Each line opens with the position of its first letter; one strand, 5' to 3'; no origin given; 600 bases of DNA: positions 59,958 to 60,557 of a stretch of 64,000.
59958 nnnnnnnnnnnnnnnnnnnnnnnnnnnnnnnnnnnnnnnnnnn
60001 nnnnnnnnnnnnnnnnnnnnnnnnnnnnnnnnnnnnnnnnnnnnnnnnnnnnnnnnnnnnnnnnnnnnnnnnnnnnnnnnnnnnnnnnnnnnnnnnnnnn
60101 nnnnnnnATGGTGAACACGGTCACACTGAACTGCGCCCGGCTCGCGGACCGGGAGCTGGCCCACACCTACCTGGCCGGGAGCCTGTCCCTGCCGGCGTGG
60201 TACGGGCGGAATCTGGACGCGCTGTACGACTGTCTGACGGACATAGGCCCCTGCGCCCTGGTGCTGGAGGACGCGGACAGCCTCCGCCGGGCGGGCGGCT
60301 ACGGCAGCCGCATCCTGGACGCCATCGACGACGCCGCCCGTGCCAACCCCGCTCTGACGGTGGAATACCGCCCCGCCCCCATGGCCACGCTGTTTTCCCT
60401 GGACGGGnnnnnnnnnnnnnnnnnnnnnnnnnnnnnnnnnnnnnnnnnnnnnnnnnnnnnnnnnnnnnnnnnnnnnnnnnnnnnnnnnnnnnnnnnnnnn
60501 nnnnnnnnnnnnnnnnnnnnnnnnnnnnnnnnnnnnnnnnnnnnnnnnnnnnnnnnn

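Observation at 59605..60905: Barnase-like secreted RNase coupled to a barstar-Nudix fusion protein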

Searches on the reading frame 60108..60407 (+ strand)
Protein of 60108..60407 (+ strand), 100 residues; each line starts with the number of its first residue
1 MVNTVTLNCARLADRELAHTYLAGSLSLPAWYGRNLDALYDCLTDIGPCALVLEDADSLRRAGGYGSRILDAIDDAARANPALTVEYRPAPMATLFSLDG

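Call 18: find_homologous_proteins(query=window:60108-60407:+, max_evalue=0.001)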
Query seq(100 aa) (100 aa): 381 proteins with E <= 0.001 among 393 candidates; the best 120 are listed.
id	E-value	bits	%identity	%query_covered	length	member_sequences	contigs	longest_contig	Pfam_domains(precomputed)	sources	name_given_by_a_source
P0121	3.6e-35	138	73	86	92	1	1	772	PF01337.25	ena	-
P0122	1.0e-25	107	63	86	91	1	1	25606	PF01337.25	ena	-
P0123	6.4e-24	102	61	82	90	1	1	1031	PF01337.25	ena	-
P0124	1.6e-23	100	59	81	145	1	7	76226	PF01337.25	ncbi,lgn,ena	-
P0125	1.4e-21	94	58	88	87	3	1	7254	PF01337.25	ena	-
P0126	8.8e-16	75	48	85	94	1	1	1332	PF01337.25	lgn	-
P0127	1.2e-15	75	47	83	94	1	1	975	PF01337.25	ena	-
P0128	1.3e-15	75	51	82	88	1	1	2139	PF01337.25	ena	-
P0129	1.4e-15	75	46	88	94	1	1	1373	PF01337.25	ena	-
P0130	1.4e-15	75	47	83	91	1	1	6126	PF01337.25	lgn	-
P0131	2.5e-15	74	47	88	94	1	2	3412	PF01337.25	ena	-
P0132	3.3e-15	74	48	88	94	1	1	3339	PF01337.25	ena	-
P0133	3.7e-15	73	48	84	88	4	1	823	PF01337.25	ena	-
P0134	5.8e-15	73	46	82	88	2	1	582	PF01337.25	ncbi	-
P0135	8.8e-15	72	45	83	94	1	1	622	PF01337.25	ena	-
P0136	8.8e-15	72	46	83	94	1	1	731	PF01337.25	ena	-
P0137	1.1e-14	72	46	88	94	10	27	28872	PF01337.25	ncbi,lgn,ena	-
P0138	1.1e-14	72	47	83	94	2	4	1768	PF01337.25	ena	-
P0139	1.2e-14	72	48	83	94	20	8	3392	PF01337.25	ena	-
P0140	1.3e-14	72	43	88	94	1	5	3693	PF01337.25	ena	-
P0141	1.3e-14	72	44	83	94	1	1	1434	PF01337.25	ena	-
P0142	1.5e-14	71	49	75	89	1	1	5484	PF01337.25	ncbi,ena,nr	ncbi:MAG: barstar family protein [Lachnospiraceae bacterium]|nr:barstar family protein [Lachnospirac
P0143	1.6e-14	71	45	84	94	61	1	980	PF01337.25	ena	-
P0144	1.6e-14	71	45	83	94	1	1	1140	PF01337.25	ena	-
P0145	1.7e-14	71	45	82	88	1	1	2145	PF01337.25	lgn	-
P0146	1.9e-14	71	47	85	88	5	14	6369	PF01337.25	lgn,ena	-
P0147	1.9e-14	71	45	88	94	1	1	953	PF01337.25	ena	-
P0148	2.1e-14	71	46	83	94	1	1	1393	PF01337.25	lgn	-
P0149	2.2e-14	71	48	82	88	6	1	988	PF01337.25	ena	-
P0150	2.2e-14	71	45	83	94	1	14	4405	PF01337.25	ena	-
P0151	2.3e-14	71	48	82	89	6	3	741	PF01337.25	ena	-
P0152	2.6e-14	71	47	83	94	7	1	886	PF01337.25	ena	-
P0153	2.7e-14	71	47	85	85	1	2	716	PF01337.25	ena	-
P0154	2.9e-14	71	48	84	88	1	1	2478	PF01337.25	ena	-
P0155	3.0e-14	71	45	83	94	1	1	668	PF01337.25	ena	-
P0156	3.7e-14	70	44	83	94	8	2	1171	PF01337.25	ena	-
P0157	3.7e-14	70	47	75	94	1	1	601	PF01337.25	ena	-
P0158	4.3e-14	70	45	83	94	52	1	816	PF01337.25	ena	-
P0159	4.6e-14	70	50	80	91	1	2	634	PF01337.25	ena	-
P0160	5.1e-14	70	42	83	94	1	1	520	PF01337.25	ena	-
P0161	5.8e-14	70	49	80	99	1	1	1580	PF01337.25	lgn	-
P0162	6.4e-14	69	51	70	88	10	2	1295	PF01337.25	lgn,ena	-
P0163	7.9e-14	69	48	81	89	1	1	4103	PF01337.25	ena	-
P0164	8.1e-14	69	48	77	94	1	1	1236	PF01337.25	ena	-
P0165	9.7e-14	69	44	83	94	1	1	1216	PF01337.25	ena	-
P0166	1.0e-13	69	46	79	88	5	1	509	PF01337.25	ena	-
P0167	1.1e-13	69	44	82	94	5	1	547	PF01337.25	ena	-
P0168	1.2e-13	69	49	75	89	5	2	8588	PF01337.25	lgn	-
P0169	1.2e-13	69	49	75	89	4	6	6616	PF01337.25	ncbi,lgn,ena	-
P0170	1.2e-13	69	45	83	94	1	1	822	PF01337.25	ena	-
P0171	1.3e-13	68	46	82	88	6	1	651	PF01337.25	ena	-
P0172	1.3e-13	68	46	82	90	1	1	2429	PF01337.25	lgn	-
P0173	1.6e-13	68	45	83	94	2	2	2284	PF01337.25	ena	-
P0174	1.6e-13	68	49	75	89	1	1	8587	PF01337.25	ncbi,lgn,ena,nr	ncbi:MAG: barstar family protein [Lachnospiraceae bacterium]|nr:barstar family protein [Lachnospirac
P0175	1.7e-13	68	44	83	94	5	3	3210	PF01337.25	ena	-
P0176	1.8e-13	68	42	88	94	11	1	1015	PF01337.25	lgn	-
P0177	1.9e-13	68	44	83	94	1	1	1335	PF01337.25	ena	-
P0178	3.2e-13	67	44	83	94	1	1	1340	PF01337.25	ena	-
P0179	3.2e-13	67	48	75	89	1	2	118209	PF01337.25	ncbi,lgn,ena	-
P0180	3.2e-13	67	49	73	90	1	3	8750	PF01337.25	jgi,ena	-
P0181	3.3e-13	67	43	85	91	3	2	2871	PF01337.25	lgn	-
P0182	3.4e-13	67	45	82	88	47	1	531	PF01337.25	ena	-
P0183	3.7e-13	67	49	80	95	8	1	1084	PF01337.25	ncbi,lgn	-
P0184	4.3e-13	67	46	80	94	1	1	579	PF01337.25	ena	-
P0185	4.8e-13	67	45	83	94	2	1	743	PF01337.25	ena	-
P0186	5.0e-13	67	45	82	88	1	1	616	PF01337.25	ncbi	-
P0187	5.2e-13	67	46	82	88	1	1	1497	PF01337.25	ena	-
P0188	5.5e-13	66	45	84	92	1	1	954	PF01337.25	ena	-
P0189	5.9e-13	66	44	94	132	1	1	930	PF01337.25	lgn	-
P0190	6.0e-13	66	46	78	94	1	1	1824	PF01337.25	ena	-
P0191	6.1e-13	66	47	83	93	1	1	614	PF01337.25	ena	-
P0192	6.5e-13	66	44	83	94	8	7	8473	PF01337.25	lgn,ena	-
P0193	6.8e-13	66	44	75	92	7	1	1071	PF01337.25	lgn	-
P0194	6.9e-13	66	45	78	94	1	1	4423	PF01337.25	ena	-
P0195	6.9e-13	66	45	78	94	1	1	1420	PF01337.25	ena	-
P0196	7.5e-13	66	44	84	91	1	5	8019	PF01337.25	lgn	-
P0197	8.0e-13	66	45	80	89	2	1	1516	PF01337.25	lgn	-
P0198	8.6e-13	66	47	84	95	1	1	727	PF01337.25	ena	-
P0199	8.6e-13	66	48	87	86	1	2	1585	PF01337.25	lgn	-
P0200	1.0e-12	66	46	78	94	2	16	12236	PF01337.25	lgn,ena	-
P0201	1.1e-12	66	45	78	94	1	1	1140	PF01337.25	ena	-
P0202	1.1e-12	66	48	84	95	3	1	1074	PF01337.25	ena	-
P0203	1.1e-12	65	43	83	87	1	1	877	PF01337.25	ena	-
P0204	1.2e-12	65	45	78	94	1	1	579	PF01337.25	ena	-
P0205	1.3e-12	65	45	78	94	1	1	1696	PF01337.25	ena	-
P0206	1.5e-12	65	46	79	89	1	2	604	PF01337.25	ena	-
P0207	1.6e-12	65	43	82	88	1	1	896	PF01337.25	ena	-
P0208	1.6e-12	65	44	83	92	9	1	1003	PF01337.25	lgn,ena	-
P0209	1.7e-12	65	44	83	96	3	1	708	PF01337.25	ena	-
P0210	1.8e-12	65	45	75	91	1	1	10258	PF01337.25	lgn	-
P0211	2.3e-12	64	49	75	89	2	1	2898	PF01337.25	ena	-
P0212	2.5e-12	64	44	81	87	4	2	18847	PF01337.25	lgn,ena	-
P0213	2.6e-12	64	44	78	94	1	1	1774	PF01337.25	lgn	-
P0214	2.6e-12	64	45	78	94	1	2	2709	PF01337.25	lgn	-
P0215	2.9e-12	64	47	84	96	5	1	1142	PF01337.25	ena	-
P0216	3.4e-12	64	45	78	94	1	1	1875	PF01337.25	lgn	-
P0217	3.6e-12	64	44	78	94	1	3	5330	PF01337.25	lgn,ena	-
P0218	4.2e-12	64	42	77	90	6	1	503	PF01337.25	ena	-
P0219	4.6e-12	64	48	85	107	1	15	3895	PF01337.25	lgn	-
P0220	4.9e-12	63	41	83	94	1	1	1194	PF01337.25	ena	-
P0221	4.9e-12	63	43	81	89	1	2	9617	PF01337.25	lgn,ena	-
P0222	4.9e-12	63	45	78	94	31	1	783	PF01337.25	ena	-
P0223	5.0e-12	63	42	81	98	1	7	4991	PF01337.25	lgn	-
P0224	5.3e-12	63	49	84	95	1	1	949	PF01337.25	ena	-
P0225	5.5e-12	63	43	85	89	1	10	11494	PF01337.25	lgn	-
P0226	5.5e-12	63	40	83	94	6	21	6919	PF01337.25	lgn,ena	-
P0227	5.7e-12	63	41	86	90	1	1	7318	PF01337.25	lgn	-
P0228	5.8e-12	63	46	83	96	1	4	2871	PF01337.25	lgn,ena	-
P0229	5.9e-12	63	42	83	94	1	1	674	PF01337.25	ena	-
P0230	6.1e-12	63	45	87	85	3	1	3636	PF01337.25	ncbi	-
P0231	6.3e-12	63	45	87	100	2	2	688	PF01337.25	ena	-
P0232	7.0e-12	63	48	75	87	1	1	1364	PF01337.25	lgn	-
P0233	7.4e-12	63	41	85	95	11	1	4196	PF01337.25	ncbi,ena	-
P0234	7.4e-12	63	49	78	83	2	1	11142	PF01337.25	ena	-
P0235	7.7e-12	63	43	85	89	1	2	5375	PF01337.25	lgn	-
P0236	1.2e-11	62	42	76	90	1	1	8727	PF01337.25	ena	-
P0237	1.3e-11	62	43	82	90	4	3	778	PF01337.25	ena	-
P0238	1.3e-11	62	44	78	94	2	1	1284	PF01337.25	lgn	-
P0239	1.4e-11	62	42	81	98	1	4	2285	PF01337.25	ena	-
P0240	1.9e-11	62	41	85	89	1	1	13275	PF01337.25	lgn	-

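Call 19: find_encoding_contigs(protein=P0122, flank=4000, max_places=2)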
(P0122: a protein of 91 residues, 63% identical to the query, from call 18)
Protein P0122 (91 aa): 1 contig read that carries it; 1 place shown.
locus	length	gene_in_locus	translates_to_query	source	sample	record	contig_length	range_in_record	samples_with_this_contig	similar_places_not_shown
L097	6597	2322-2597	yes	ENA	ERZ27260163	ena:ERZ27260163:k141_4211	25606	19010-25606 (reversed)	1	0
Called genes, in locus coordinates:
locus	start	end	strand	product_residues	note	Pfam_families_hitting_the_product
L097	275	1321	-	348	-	PF02661:Fic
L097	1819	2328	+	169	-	PF00545:Ribonuclease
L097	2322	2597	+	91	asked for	PF01337:Barstar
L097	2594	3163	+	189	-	PF13302:Acetyltransf_3, PF13420:Acetyltransf_4, PF00583:Acetyltransf_1, PF13508:Acetyltransf_7 (weak)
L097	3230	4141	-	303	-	-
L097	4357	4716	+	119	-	PF03965:Penicillinase_R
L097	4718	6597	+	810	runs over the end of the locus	PF05569:Peptidase_M56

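Call 20: find_encoding_contigs(protein=P0124, flank=4000, max_places=2)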
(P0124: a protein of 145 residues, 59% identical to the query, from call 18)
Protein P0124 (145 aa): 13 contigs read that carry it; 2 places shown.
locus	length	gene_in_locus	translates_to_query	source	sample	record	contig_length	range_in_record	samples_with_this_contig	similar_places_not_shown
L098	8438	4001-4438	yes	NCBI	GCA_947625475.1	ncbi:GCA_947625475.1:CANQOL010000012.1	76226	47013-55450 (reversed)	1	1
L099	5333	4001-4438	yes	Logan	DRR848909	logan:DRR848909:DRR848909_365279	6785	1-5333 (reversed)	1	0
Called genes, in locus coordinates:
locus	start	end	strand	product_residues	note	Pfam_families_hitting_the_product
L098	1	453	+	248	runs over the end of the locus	PF01416:PseudoU_synth_1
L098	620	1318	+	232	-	PF00072:Response_reg, PF00486:Trans_reg_C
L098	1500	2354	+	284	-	PF05857:TraX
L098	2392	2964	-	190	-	PF02659:Mntp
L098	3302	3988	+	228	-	-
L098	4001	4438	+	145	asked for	PF01337:Barstar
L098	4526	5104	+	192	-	PF00358:PTS_EIIA_1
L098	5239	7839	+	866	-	PF02861:Clp_N, PF23569:NBD_SMAX1, PF00004:AAA, PF17871:AAA_lid_9, PF07724:AAA_2, PF00004:AAA, PF07728:AAA_5, PF10431:ClpB_D2-small, +12 more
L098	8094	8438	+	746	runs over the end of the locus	PF16875:Glyco_hydro_36N, PF02065:Melibiase, PF16874:Glyco_hydro_36C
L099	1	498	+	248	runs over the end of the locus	PF01416:PseudoU_synth_1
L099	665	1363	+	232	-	PF00072:Response_reg, PF00486:Trans_reg_C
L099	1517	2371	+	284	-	PF05857:TraX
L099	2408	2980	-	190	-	PF02659:Mntp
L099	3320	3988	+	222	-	PF00545:Ribonuclease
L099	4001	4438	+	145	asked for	PF01337:Barstar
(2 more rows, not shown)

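Call 21: find_encoding_contigs(protein=P0125, flank=4000, max_places=2)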
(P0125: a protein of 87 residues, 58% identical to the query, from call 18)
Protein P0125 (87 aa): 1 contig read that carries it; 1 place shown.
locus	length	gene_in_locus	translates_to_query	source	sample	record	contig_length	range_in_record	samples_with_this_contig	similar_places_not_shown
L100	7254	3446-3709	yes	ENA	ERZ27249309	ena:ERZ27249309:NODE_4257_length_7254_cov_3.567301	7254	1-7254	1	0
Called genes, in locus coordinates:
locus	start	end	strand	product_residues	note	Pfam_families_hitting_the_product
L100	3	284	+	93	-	?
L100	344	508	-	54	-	-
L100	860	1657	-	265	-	PF14249:Tocopherol_cycl (weak)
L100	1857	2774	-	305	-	PF00701:DHDPS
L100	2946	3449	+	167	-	PF00545:Ribonuclease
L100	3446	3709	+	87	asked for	PF01337:Barstar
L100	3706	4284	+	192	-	PF13302:Acetyltransf_3 (weak), PF13420:Acetyltransf_4, PF00583:Acetyltransf_1, PF13508:Acetyltransf_7 (weak)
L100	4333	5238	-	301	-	-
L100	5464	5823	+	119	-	PF03965:Penicillinase_R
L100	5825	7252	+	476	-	?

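Call 31: search_protein_families(library=pfam, proteins=[P0124, P0189], max_evalue=0.001)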
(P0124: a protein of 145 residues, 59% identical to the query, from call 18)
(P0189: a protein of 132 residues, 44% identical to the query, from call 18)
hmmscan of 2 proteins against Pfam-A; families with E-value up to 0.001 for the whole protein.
P0124 (145 aa): 1 family
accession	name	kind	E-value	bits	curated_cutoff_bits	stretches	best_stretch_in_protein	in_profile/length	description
PF01337.24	Barstar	-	8.5e-17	61.4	23.4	1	13-87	4-83/96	Barstar (barnase inhibitor)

P0189 (132 aa): 1 family
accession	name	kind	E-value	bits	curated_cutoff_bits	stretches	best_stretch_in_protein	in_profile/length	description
PF01337.24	Barstar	-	2.8e-21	75.7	23.4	1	37-119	5-95/96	Barstar (barnase inhibitor)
